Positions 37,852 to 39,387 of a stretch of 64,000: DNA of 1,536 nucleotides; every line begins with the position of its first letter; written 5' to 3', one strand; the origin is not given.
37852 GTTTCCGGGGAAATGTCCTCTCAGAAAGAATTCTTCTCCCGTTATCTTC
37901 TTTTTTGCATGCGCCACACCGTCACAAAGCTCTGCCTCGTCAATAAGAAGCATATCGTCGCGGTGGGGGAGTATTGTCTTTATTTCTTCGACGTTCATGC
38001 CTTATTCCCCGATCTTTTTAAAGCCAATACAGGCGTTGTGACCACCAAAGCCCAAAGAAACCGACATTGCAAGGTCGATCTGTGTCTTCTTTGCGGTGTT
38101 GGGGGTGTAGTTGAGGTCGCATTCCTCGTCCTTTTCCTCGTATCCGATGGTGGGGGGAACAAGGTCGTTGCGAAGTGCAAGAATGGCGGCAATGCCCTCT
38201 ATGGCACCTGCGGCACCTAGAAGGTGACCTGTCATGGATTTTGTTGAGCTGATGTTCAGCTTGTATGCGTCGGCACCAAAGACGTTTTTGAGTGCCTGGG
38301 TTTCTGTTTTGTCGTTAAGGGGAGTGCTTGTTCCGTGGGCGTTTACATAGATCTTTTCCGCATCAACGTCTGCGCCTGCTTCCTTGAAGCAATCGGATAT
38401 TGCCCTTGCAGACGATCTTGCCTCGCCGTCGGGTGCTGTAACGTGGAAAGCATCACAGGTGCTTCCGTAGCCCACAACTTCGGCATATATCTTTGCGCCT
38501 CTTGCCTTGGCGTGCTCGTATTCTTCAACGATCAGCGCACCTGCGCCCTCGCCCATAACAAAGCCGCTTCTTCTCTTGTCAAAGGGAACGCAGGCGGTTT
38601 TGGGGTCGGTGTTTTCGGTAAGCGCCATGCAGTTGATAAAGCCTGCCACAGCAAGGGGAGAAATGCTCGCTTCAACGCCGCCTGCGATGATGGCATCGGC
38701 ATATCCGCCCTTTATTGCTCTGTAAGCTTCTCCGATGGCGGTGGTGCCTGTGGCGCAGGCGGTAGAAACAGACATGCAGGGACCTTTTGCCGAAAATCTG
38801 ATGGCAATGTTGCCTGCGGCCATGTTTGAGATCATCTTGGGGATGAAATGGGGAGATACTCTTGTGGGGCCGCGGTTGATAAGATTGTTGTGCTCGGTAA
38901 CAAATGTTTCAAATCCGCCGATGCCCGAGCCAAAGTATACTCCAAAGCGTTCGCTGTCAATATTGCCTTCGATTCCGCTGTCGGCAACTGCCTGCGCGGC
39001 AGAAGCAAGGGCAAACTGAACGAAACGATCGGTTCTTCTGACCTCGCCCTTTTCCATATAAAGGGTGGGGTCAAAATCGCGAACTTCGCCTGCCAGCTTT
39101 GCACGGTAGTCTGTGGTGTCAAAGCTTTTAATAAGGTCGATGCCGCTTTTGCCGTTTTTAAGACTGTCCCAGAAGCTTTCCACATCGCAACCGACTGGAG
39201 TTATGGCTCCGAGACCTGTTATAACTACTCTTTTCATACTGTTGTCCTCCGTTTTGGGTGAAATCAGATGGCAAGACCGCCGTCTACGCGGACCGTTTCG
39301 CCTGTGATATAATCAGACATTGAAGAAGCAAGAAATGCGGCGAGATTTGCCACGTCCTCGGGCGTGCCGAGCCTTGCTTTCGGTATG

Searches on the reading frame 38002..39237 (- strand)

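Call 90: search_protein_families(library=pfam, max_evalue=0.00001, proteins=[window:38002-39237:-])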
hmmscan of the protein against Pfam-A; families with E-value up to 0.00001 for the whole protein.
window:38002-39237:- (411 aa): 2 families
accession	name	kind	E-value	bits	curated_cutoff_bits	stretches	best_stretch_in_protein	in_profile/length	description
PF00109.32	ketoacyl-synt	-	8.8e-59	199.6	20.8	1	1-243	1-252/252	Beta-ketoacyl synthase, N-terminal domain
PF02801.28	Ketoacyl-synt_C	-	7.5e-34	116.7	20.8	1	251-366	1-118/119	Beta-ketoacyl synthase, C-terminal domain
